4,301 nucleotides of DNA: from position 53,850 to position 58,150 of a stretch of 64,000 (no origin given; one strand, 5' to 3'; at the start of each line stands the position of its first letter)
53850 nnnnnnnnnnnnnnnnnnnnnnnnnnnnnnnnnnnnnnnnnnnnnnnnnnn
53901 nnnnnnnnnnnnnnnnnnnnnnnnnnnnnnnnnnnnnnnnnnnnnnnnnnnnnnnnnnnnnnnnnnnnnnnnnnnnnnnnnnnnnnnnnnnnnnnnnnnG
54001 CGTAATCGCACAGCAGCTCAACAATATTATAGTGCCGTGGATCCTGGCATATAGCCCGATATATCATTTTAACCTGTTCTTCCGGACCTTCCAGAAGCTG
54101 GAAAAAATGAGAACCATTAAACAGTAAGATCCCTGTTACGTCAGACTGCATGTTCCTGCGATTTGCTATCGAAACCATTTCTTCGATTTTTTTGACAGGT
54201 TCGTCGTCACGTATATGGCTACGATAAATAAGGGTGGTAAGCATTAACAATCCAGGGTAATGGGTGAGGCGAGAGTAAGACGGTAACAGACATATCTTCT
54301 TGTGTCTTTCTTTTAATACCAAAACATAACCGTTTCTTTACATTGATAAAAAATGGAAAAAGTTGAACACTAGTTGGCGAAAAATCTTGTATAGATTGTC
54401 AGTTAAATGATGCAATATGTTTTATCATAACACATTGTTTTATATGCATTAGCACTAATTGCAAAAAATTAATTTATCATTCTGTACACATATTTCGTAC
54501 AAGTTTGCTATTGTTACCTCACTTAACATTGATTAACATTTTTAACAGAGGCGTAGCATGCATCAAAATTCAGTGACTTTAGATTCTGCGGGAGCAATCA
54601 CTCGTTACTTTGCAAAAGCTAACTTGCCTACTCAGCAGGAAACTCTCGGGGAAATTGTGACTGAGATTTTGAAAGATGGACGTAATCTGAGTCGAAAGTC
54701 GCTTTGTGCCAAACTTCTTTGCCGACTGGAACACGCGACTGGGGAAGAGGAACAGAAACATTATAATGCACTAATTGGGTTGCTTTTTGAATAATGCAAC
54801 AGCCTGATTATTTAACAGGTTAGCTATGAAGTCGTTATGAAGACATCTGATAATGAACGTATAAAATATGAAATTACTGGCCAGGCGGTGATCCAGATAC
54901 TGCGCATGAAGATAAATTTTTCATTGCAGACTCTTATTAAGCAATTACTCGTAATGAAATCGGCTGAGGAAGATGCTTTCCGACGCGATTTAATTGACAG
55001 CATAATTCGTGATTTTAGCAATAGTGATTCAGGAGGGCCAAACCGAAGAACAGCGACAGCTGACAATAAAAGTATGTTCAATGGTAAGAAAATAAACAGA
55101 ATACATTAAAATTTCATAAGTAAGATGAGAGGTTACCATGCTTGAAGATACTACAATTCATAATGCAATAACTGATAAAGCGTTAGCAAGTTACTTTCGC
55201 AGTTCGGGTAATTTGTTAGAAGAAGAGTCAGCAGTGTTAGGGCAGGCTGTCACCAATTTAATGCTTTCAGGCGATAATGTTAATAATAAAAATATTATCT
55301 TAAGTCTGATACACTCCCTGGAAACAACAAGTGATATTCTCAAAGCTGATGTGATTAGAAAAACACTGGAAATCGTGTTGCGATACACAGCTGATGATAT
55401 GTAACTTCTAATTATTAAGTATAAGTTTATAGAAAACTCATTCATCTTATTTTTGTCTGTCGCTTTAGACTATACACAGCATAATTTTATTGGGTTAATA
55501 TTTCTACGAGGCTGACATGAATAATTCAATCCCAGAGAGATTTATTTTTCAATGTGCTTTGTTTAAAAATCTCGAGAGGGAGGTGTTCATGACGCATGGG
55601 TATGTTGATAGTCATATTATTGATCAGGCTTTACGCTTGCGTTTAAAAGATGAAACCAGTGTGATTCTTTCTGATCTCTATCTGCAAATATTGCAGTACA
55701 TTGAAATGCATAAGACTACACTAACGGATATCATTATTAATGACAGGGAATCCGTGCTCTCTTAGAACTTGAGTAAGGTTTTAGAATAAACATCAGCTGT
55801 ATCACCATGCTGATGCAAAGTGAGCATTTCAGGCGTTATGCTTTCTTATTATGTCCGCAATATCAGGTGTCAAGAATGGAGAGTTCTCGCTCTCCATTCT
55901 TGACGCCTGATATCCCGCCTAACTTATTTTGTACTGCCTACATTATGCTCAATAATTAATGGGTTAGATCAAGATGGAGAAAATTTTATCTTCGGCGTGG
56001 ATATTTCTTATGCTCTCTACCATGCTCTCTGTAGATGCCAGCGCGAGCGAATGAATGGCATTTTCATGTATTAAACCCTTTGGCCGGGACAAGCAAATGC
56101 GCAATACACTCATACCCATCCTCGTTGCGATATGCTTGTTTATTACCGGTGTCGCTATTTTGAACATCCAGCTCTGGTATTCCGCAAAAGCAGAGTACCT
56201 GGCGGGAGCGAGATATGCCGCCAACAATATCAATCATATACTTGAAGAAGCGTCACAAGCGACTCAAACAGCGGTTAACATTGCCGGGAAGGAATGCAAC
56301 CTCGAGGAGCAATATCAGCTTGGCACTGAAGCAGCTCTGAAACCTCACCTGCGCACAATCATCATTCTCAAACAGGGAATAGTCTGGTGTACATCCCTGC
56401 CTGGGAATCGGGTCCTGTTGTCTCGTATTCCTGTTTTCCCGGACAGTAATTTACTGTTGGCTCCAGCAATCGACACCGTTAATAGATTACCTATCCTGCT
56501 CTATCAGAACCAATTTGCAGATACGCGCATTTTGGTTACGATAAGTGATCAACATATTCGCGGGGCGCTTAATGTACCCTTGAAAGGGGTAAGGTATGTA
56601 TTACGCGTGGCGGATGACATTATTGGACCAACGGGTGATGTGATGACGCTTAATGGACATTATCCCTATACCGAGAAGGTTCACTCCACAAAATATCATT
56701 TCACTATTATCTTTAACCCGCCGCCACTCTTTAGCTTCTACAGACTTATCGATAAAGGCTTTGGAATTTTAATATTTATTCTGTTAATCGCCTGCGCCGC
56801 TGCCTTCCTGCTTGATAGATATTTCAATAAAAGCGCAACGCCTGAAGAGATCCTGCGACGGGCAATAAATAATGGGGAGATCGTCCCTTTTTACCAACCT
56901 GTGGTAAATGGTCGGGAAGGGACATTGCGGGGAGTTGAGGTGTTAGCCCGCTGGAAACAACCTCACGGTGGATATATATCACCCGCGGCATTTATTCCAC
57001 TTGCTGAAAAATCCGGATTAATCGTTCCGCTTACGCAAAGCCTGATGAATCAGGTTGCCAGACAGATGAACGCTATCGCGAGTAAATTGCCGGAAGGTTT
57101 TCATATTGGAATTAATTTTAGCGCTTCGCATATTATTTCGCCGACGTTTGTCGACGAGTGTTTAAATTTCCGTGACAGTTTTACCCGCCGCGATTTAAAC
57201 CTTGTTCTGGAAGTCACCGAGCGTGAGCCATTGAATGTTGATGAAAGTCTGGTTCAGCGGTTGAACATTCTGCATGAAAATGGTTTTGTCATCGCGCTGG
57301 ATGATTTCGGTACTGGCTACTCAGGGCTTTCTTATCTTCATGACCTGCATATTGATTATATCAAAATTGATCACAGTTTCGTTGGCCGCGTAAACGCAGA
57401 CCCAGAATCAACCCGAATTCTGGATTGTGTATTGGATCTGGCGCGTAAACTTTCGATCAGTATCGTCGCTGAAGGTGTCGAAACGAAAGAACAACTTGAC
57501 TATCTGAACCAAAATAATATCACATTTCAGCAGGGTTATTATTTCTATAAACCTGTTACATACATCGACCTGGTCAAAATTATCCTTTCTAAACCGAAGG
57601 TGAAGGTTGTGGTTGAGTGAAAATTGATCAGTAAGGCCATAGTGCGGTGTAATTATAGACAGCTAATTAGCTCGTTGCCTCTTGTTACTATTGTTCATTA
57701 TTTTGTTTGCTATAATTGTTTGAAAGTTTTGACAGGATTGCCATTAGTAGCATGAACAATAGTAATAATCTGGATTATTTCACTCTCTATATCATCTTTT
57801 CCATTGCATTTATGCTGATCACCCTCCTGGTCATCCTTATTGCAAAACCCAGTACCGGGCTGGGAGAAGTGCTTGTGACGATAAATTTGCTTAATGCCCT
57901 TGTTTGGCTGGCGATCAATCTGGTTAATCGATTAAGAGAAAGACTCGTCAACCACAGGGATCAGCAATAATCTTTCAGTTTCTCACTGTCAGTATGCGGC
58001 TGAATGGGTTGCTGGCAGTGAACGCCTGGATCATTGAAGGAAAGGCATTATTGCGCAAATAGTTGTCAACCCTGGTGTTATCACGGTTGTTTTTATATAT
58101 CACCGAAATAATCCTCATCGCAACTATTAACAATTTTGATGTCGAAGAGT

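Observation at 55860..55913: Unusually long near-perfect hairpin between ymgC and pdeG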

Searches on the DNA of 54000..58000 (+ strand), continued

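Call 26: search_dna_similar(query=window:55855-55918:+, collection=phages, mode=distant, max_evalue=10, max_rows=20)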
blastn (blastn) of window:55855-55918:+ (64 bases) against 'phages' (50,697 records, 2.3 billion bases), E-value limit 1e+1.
Records with a match: 19; places in all: 19; records where one place covers at least 80% of the query: 0.
Best place of each record, by identity: >=99% 12; 95-99% 6; 90-95% 1.
By first word of the organism name: Salmonella 11; Klebsiella 6; Moorella 1; Escherichia 1.
By host as written in the record: Salmonella enterica subsp. enterica serovar Anatum 4; Klebsiella pneumoniae 3; Salmonella serovar Winston 2; Salmonella enterica subsp. diarizonae 89/00 IIIb 2; - 1; Klebsiella pneumoniae ST307 (carbapenem-resistant) 1; Klebsiella pneumoniae ARLG-4653 1; Moorella thermoacetica DSM 103132 1; and 4 more.
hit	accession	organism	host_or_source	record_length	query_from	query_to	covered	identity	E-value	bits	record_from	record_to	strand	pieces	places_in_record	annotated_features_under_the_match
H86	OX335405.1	Klebsiella phage cp19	Sewage and Seine river water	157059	21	42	34%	95.5%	2e+0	37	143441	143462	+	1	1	record has no annotation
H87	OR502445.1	Klebsiella phage KZag1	Klebsiella pneumoniae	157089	21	42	34%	95.5%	2e+0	37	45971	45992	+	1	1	record has no annotation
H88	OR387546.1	Klebsiella phage P01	Klebsiella pneumoniae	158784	21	42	34%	95.5%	2e+0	37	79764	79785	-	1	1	hypothetical protein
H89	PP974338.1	Klebsiella phage FKP10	Klebsiella pneumoniae ST307 ...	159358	21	42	34%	95.5%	2e+0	37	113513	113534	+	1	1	hypothetical protein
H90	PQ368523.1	Klebsiella phage Madison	Klebsiella pneumoniae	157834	21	42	34%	95.5%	2e+0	37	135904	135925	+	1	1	hypothetical protein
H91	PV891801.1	Klebsiella phage vB_KpnM-Bestiario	Klebsiella pneumoniae ARLG-4653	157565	21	42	34%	95.5%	2e+0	37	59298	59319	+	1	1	hypothetical protein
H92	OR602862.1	Moorella phage MTATph1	Moorella thermoacetica DSM 103132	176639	5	27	36%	91.3%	6e+0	34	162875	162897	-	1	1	hypothetical protein (x2)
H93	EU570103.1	Salmonella phage epsilon34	Salmonella enterica subsp. enterica ...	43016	28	45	28%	100.0%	6e+0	34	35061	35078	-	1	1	52: DNA replication protein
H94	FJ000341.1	Salmonella phage g341c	Salmonella enterica subsp. enterica ...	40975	28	45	28%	100.0%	6e+0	34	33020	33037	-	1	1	47: DNA primase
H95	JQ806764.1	Salmonella phage vB_SosS_Oslo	Salmonella serovar Winston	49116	28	45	28%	100.0%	6e+0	34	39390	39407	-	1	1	DNA primase/helicase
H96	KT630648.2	Salmonella phage SEN22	Salmonella enterica subsp. diarizonae ...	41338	28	45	28%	100.0%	6e+0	34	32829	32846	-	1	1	DNA primase/helicase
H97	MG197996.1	Escherichia phage APC_JM3.2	Escherichia coli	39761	28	45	28%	100.0%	6e+0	34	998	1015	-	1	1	bifunctional DNA primase/helicase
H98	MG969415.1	Salmonella phage GE_vB_TR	Salmonella enterica subsp. enterica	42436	28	45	28%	100.0%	6e+0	34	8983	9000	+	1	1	record has no annotation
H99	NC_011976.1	Salmonella phage epsilon34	Salmonella enterica subsp. enterica ...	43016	28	45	28%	100.0%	6e+0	34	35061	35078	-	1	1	52: toprim domain-containing protein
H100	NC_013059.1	Salmonella phage g341c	Salmonella enterica subsp. enterica ...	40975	28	45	28%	100.0%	6e+0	34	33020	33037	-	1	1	47: toprim domain-containing protein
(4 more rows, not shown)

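Call 80: search_dna_similar(query=L013:300-920:+, collection=ecoli_genomes, mode=near, rows=spread, max_rows=15)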
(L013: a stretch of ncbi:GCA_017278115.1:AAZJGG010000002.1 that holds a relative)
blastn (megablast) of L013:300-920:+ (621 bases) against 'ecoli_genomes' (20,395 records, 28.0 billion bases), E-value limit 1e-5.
Records with a match: 5390; places in all: 5390; records where one place covers at least 80% of the query: 0.
Genomes with a match: 5390 of 5426; with a place that covers at least 80% of the query: 0. Places per genome that has any: lowest 1, median 1, highest 1. On chromosomes: 5385 places; on plasmids: 5.
Best place of each record, by identity: 95-99% 2680; 90-95% 1303; 80-90% 1407.
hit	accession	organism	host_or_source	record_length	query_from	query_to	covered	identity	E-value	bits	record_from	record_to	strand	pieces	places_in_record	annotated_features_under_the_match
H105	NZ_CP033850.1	Escherichia coli strain FDAARGOS_497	Homo sapiens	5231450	465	606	23%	88.1%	2e-38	169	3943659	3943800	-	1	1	none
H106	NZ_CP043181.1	Escherichia coli O2:H6 strain PG20180057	mouse gut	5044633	465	606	23%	87.3%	9e-37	163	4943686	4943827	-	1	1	none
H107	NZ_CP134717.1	Escherichia coli strain RIVM_C036204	Homo sapiens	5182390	465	606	23%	87.3%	9e-37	163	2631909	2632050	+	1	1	none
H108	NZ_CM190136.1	Escherichia coli strain 23070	Homo sapiens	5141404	465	606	23%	87.3%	9e-37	163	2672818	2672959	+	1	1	none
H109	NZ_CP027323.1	Escherichia coli strain 2013C-3033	Homo sapiens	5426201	502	606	17%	95.2%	7e-38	167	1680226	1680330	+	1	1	none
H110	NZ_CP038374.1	Escherichia coli O157:H7 strain F3113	beef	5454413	502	606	17%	95.2%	7e-38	167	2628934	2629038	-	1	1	none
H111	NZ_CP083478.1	Escherichia coli strain elppa10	Homo sapiens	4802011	502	606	17%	95.2%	7e-38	167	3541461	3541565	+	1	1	none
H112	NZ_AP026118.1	Escherichia coli strain CEC13004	Homo sapiens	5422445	502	606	17%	95.2%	7e-38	167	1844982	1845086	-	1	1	none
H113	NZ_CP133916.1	Escherichia coli strain M23314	Homo sapiens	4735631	502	606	17%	95.2%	7e-38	167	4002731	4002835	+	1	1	none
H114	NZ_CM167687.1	Escherichia coli strain NCCP 13907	Homo sapiens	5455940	502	606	17%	95.2%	7e-38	167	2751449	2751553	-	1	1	none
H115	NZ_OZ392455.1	Escherichia coli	Homo sapiens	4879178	502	606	17%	95.2%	7e-38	167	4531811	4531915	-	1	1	none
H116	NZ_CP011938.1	Escherichia coli strain C43(DE3)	missing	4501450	502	606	17%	94.3%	3e-36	161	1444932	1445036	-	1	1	none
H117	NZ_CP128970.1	Escherichia coli strain TUM1886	missing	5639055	502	606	17%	94.3%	3e-36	161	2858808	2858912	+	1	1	none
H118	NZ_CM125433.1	Escherichia coli strain T142A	pig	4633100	502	606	17%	94.3%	3e-36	161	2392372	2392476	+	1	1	none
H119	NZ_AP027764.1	Escherichia coli strain 2017-02-2CC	Homo sapiens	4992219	502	606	17%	92.4%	7e-33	150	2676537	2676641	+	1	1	none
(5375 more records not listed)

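Call 85: build_rna_model(alignment_id=A3, structure=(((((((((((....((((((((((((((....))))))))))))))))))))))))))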
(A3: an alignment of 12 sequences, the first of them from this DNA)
Model R1 built from alignment A3 (12 sequences, 58 columns); structure: as given.
model positions 58; base pairs 25; branch points 0; effective number of sequences 2.28; information 0.961 bits per position. Calibrated on 0.2 Mb of random sequence (short: E-values are rough).
structure used (alignment columns):
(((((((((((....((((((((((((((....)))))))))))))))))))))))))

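Call 87: search_with_rna_model(model_id=R1, source=window, max_evalue=10, filters=off)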
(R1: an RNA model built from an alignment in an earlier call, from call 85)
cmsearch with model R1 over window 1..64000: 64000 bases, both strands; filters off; matches with E-value up to 10: 14.
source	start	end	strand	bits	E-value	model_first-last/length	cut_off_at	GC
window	55860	55913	+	81.4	3.7e-18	1-58/58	no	0.44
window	55860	55913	-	64.9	6.2e-14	1-58/58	no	0.44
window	19557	19586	+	15.5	0.28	1-58/58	no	0.57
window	19557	19586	-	15.4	0.3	1-58/58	no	0.57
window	29144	29195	+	15.3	0.32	1-58/58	no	0.38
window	50372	50398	+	14.5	0.49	1-58/58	no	0.59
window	29144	29195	-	12.5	1.6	1-58/58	no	0.38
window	2907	2934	+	11.7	2.6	1-58/58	no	0.54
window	41020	41060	+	11.2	3.6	1-58/58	no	0.49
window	41020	41060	-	11.1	3.7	1-58/58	no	0.49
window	42217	42271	+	10.4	5.5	1-58/58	no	0.44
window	50372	50398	-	10.4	5.6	1-58/58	no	0.59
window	13185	13206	+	10.3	6.2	1-58/58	no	0.59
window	35627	35654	+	10.2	6.3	1-58/58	no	0.57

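Call 90: get_annotated_region(hit=H29, flank=2500)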
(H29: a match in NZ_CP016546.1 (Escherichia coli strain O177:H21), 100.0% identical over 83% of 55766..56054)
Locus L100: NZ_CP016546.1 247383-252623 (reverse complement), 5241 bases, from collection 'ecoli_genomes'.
description: Escherichia coli strain O177:H21 chromosome, complete genome
organism: Escherichia coli strain O177:H21 (NCBI taxid 562)
replicon: chromosome; assembly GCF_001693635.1
host: Homo sapiens; source: feces; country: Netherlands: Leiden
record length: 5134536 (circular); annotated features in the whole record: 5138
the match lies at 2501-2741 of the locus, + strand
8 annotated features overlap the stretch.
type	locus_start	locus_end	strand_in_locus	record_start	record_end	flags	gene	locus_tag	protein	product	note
CDS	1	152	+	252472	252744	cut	ymgA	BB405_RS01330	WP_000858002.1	two-component-system connector protein YmgA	-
CDS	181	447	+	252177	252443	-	ariR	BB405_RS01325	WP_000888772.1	biofilm/acid-resistance regulator AriR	-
CDS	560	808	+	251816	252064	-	ymgC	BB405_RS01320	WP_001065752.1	protein YmgC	-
CDS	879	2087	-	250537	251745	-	-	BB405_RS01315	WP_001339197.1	IS4-like element ISVsa5 family transposase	-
CDS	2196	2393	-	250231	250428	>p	-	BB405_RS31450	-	IS4 family transposase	incomplete; partial in the middle of a contig; missing C-terminus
CDS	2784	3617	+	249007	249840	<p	-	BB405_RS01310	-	CSS-motif domain-containing protein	incomplete; partial in the middle of a contig; missing C-terminus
CDS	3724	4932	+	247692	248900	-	-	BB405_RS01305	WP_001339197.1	IS4-like element ISVsa5 family transposase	-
CDS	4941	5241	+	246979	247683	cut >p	-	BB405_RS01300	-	cyclic diguanylate phosphodiesterase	incomplete; partial in the middle of a contig; missing N-terminus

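Call 91: get_annotated_region(hit=H30, flank=2500)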
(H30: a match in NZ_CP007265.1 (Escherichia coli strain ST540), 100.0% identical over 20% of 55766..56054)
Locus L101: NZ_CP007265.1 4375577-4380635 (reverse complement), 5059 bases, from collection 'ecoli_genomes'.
description: Escherichia coli strain ST540 chromosome, complete genome
organism: Escherichia coli strain ST540 (NCBI taxid 562)
replicon: chromosome; assembly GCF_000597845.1
host: -; source: -; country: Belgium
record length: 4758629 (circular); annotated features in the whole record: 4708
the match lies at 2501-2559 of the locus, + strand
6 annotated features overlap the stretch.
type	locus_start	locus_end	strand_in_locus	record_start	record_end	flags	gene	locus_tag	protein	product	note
CDS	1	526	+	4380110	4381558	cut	-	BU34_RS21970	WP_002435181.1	ATP-binding protein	-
CDS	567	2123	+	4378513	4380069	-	-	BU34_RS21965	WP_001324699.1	TnsD family Tn7-like transposition protein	-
CDS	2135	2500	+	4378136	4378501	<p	-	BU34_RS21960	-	hypothetical protein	incomplete; partial in the middle of a contig; missing C-terminus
CDS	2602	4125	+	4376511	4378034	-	pdeG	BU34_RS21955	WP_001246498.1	EAL domain-containing protein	-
CDS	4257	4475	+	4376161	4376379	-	ymgF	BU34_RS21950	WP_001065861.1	cell division-associated protein YmgF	-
CDS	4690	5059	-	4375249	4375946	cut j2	-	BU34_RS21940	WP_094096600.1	IS1-like element IS1A family transposase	programmed frameshift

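Call 92: search_dna_similar(query=L020:1-2649:+, collection=ecoli_genomes, mode=near, rows=best, max_rows=8)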
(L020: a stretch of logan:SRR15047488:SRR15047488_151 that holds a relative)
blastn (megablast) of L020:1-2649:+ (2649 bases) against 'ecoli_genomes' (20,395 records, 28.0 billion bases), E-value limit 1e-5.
Records with a match: 5045; places in all: 5057; records where one place covers at least 80% of the query: 3884.
Genomes with a match: 5043 of 5426; with a place that covers at least 80% of the query: 3883. Places per genome that has any: lowest 1, median 1, highest 4. On chromosomes: 5045 places; on plasmids: 12.
Best place of each record, by identity: >=99% 1; 95-99% 19; 90-95% 5011; 80-90% 14.
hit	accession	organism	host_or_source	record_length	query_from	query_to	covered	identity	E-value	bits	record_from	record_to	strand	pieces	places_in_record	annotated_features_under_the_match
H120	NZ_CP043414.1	Escherichia coli strain EC42405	bovine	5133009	1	2649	100%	99.9%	0e+0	4876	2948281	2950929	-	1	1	pdeG: EAL domain-containing protein | ymgA: hypothetical protein | ariR: biofilm/acid-resistance regulator AriR | hypothetical protein | ycgZ: regulatory protein YcgZ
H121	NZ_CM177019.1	Escherichia coli strain RMDEC465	Homo sapiens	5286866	1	2649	100%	98.5%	0e+0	4669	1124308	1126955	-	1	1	pdeG: cyclic diguanylate phosphodiesterase | ymgA: two-component-system connector protein YmgA | ariR: biofilm/acid-resistance regulator AriR | ymgC: protein YmgC | ycgZ: regulatory protein YcgZ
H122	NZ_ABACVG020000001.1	Escherichia coli strain 2020CK-00188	Homo sapiens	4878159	1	2649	100%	98.4%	0e+0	4658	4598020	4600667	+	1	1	pdeG: cyclic diguanylate phosphodiesterase | ymgA: hypothetical protein | ariR: biofilm/acid-resistance regulator AriR | hypothetical protein | ycgZ: regulatory protein YcgZ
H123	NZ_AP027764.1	Escherichia coli strain 2017-02-2CC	Homo sapiens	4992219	1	2649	100%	98.4%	0e+0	4654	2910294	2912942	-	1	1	pdeG: cyclic diguanylate phosphodiesterase | ymgA: two-component-system connector protein YmgA | ariR: biofilm/acid-resistance regulator AriR | hypothetical protein | ycgZ: regulatory protein YcgZ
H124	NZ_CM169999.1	Escherichia coli strain N96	Tibetan Pig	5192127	1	2649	100%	98.3%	0e+0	4636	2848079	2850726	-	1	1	pdeG: EAL domain-containing protein | ymgA: hypothetical protein | ariR: biofilm/acid-resistance regulator AriR | hypothetical protein | ycgZ: regulatory protein YcgZ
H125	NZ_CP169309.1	Escherichia coli strain MFDS1019527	cattle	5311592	1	2649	100%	98.2%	0e+0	4630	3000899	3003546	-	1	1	pdeG: EAL domain-containing protein | ymgA: hypothetical protein | ariR: biofilm/acid-resistance regulator AriR | hypothetical protein | ycgZ: regulatory protein YcgZ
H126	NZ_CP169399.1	Escherichia coli strain MFDS1022581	Animal source foods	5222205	1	2649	100%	98.2%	0e+0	4625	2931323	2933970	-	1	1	pdeG: EAL domain-containing protein | ymgA: hypothetical protein | ariR: biofilm/acid-resistance regulator AriR | hypothetical protein | ycgZ: regulatory protein YcgZ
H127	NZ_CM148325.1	Escherichia coli strain 24A16CRGN010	Homo sapiens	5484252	1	2649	100%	98.0%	0e+0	4584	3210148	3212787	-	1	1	pdeG: cyclic di-3',5'-guanosine monophosphate phosphodiesterase PdeG | ymgA: hypothetical protein | ariR: biofilm/acid-resistance regulator AriR | ymgC: protein YmgC | ycgZ: regulatory protein YcgZ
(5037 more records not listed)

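Call 93: get_annotated_region(hit=H121, flank=0)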
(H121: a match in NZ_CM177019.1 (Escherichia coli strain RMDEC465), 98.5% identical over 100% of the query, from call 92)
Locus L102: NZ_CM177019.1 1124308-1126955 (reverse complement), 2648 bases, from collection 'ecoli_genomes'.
description: Escherichia coli strain RMDEC465 chromosome, whole genome shotgun sequence
organism: Escherichia coli strain RMDEC465 (NCBI taxid 562)
replicon: chromosome; assembly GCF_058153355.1
host: Homo sapiens; source: stool; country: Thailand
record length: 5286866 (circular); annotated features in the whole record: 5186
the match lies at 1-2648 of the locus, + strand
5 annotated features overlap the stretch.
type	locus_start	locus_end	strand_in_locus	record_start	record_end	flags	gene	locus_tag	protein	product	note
CDS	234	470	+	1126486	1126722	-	ycgZ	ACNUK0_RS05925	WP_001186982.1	regulatory protein YcgZ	-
CDS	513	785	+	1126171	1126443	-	ymgA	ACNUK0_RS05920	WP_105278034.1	two-component-system connector protein YmgA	-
CDS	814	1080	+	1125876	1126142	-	ariR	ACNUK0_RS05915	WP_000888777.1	biofilm/acid-resistance regulator AriR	-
CDS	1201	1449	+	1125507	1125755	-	ymgC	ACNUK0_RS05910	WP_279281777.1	protein YmgC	-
CDS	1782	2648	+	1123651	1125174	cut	pdeG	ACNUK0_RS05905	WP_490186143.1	cyclic diguanylate phosphodiesterase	-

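Call 94: get_annotated_region(hit=H127, flank=0)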
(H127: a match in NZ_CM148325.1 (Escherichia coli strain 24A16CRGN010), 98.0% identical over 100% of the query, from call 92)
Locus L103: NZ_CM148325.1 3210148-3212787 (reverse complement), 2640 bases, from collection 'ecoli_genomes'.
description: Escherichia coli strain 24A16CRGN010 chromosome, whole genome shotgun sequence
organism: Escherichia coli strain 24A16CRGN010 (NCBI taxid 562)
replicon: chromosome; assembly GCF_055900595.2
host: Homo sapiens; source: stool/rectal swab; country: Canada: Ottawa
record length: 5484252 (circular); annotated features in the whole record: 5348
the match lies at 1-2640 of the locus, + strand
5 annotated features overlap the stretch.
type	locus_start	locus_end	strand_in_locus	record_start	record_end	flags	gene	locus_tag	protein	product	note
CDS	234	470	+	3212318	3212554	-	ycgZ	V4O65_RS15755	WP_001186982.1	regulatory protein YcgZ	-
CDS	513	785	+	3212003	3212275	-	ymgA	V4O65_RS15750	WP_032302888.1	hypothetical protein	-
CDS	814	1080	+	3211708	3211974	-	ariR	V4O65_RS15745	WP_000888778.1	biofilm/acid-resistance regulator AriR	-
CDS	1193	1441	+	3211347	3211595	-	ymgC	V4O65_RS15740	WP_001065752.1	protein YmgC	-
CDS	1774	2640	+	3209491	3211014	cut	pdeG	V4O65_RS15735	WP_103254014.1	cyclic di-3',5'-guanosine monophosphate phosphodiesterase PdeG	-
